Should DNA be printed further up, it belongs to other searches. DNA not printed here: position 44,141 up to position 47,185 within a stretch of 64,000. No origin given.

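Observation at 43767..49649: Uncharacterised cytoplasm-facing molybdoenzyme operon: hotdog thioesterase, Mo subunit, fused FeS/anchor and tandem GNAT, next to the benzoyl-CoA cluster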

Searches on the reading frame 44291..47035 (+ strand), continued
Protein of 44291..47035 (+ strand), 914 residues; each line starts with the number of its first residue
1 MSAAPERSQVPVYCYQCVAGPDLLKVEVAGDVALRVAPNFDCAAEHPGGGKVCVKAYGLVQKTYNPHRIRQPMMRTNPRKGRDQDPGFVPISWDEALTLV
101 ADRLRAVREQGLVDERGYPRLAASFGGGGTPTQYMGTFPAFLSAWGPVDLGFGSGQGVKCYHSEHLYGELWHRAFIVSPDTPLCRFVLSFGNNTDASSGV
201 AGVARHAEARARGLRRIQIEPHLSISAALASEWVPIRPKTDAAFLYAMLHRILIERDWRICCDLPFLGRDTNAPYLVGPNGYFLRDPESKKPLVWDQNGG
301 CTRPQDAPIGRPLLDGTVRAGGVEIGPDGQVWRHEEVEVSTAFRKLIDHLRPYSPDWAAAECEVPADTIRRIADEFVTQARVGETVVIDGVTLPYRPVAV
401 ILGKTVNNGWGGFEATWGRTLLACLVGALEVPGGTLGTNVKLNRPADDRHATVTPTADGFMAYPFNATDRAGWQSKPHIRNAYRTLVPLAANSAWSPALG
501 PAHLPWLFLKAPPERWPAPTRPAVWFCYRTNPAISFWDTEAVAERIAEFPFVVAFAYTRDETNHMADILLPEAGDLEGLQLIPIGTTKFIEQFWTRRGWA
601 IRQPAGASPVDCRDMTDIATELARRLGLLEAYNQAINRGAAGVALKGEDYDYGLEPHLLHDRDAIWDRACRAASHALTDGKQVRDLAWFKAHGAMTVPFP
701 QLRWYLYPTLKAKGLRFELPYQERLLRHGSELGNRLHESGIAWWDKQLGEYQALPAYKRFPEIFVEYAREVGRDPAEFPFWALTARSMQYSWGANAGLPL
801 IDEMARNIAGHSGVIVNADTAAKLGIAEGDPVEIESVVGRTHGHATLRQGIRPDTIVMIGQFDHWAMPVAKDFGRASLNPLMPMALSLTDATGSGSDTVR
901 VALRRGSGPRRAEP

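Call 52: search_solved_structures(query=L082:7793-9508:+, max_evalue=1e-30)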
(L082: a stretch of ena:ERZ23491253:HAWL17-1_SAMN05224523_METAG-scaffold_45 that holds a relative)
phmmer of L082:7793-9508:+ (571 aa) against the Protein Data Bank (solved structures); distinct sequences matched with E-value up to 1e-30: 0.

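Call 57: search_protein_families(library=pfam, proteins=[L005:5216-6403:-], max_evalue=0.0001)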
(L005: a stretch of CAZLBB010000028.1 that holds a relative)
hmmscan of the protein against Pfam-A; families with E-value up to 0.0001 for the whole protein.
L005:5216-6403:- (395 aa): 3 families
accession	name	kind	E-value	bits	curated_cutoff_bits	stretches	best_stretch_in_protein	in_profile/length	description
PF13458.12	Peripla_BP_6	-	1.6e-57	196.2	31.7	1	40-388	1-341/343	Periplasmic binding protein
PF13433.12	Peripla_BP_5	-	2.2e-21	76.8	27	1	41-130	1-90/363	Periplasmic binding protein domain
PF01094.35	ANF_receptor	-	3.1e-12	46.7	25.4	1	63-354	5-305/353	Receptor family ligand binding region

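Call 67: find_encoding_contigs(protein=P0002, flank=10000, max_places=3)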
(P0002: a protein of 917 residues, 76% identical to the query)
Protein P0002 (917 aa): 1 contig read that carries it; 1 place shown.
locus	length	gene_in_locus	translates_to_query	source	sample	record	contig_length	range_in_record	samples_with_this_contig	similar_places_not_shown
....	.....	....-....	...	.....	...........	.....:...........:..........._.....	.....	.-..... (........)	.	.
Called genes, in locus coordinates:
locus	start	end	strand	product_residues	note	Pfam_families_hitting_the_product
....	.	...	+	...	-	?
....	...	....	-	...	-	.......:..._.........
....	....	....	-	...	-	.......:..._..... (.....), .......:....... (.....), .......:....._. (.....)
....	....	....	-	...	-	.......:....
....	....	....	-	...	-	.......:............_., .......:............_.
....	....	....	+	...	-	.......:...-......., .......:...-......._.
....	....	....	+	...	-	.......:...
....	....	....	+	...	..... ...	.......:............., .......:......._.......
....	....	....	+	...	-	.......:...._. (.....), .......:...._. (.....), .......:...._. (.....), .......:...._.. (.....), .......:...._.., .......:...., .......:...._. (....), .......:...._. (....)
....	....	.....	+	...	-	?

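Call 91: find_encoding_contigs(protein=P0011, flank=10000, max_places=1)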
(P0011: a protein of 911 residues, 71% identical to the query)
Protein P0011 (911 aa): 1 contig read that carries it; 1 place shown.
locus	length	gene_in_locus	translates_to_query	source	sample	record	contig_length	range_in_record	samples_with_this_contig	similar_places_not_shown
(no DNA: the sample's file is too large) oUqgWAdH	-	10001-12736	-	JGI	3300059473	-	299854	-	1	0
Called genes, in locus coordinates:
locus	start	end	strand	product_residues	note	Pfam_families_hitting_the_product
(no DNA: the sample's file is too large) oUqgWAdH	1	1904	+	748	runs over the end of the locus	-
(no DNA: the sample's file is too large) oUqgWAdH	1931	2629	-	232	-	PF00005:ABC_tran, PF13304:AAA_21 (faint)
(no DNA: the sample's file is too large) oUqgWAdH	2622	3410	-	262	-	PF00005:ABC_tran, PF13604:AAA_30 (weak), PF13304:AAA_21 (faint), PF12399:BCA_ABC_TP_C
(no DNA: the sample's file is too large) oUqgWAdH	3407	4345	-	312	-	PF02653:BPD_transp_2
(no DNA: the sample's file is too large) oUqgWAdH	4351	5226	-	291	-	PF02653:BPD_transp_2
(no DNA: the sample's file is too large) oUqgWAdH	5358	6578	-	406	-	PF13458:Peripla_BP_6, PF13433:Peripla_BP_5, PF01094:ANF_receptor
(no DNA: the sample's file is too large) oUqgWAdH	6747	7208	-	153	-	PF02082:Rrf2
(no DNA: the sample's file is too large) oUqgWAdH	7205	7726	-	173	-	PF00583:Acetyltransf_1, PF13508:Acetyltransf_7 (weak)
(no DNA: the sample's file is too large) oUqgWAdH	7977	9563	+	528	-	PF00501:AMP-binding, PF13193:AMP-binding_C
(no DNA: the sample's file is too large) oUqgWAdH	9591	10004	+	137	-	PF22636:FlK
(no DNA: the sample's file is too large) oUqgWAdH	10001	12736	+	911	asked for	PF00384:Molybdopterin, PF01568:Molydop_binding (weak)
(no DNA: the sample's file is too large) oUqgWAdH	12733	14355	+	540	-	PF12838:Fer4_7 (faint), PF13237:Fer4_10 (faint), PF13534:Fer4_17 (faint), PF13247:Fer4_11, PF13187:Fer4_9 (weak), PF00037:Fer4 (weak), PF12797:Fer4_2 (weak), PF12837:Fer4_6 (weak)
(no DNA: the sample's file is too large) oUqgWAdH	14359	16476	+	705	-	PF02775:TPP_enzyme_C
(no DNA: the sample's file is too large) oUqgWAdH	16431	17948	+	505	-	PF01558:POR, PF20169:DUF6537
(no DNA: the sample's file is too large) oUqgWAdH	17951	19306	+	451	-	PF00501:AMP-binding, PF14535:AMP-binding_C_2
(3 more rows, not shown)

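Call 92: find_encoding_contigs(protein=P0008, flank=10000, max_places=1)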
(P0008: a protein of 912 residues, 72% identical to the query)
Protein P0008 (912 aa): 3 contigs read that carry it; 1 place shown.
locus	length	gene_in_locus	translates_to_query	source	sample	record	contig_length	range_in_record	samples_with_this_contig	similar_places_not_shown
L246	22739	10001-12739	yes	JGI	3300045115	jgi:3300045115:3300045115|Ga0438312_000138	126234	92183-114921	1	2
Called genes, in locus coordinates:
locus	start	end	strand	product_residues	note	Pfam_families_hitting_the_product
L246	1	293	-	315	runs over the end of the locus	PF00140:Sigma70_r1_2, PF04542:Sigma70_r2, PF04545:Sigma70_r4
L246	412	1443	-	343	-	PF01479:S4 (weak), PF00849:PseudoU_synth_2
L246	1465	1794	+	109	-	-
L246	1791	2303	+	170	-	PF01398:JAB (weak), PF14464:Prok-JAB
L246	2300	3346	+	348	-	PF01212:Beta_elim_lyase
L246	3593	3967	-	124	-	PF01609:DDE_Tnp_1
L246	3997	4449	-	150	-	PF13340:DUF4096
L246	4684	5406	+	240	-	PF13640:2OG-FeII_Oxy_3 (weak), PF13661:2OG-FeII_Oxy_4 (faint)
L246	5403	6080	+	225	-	-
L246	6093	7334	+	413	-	PF01042:Ribonuc_L-PSP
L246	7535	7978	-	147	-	PF02082:Rrf2, PF00392:GntR (faint)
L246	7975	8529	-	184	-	PF00583:Acetyltransf_1, PF13508:Acetyltransf_7 (weak)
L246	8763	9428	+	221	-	PF00005:ABC_tran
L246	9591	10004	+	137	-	PF22636:FlK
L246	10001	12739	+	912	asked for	PF00384:Molybdopterin, PF01568:Molydop_binding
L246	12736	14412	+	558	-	PF12838:Fer4_7 (faint), PF13187:Fer4_9 (faint), PF12797:Fer4_2 (weak), PF13247:Fer4_11, PF00037:Fer4 (weak), PF12797:Fer4_2 (weak), PF12837:Fer4_6 (weak), PF13237:Fer4_10 (weak)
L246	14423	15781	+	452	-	PF00501:AMP-binding, PF14535:AMP-binding_C_2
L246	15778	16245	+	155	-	PF00111:Fer2, PF01799:Fer2_2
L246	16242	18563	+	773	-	PF01315:Ald_Xan_dh_C, PF02738:MoCoBD_1, PF20256:MoCoBD_2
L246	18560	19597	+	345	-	PF00941:FAD_binding_5, PF03450:CO_deh_flav_C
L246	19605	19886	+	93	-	PF10006:DUF2249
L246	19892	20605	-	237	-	PF00106:adh_short, PF01370:Epimerase, PF08659:KR, PF13561:adh_short_C2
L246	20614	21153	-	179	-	PF00583:Acetyltransf_1, PF13508:Acetyltransf_7 (weak)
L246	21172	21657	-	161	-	PF00583:Acetyltransf_1 (weak)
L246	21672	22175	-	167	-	PF01814:Hemerythrin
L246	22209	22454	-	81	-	PF00037:Fer4 (faint)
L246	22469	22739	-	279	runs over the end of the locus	PF01869:BcrAD_BadFG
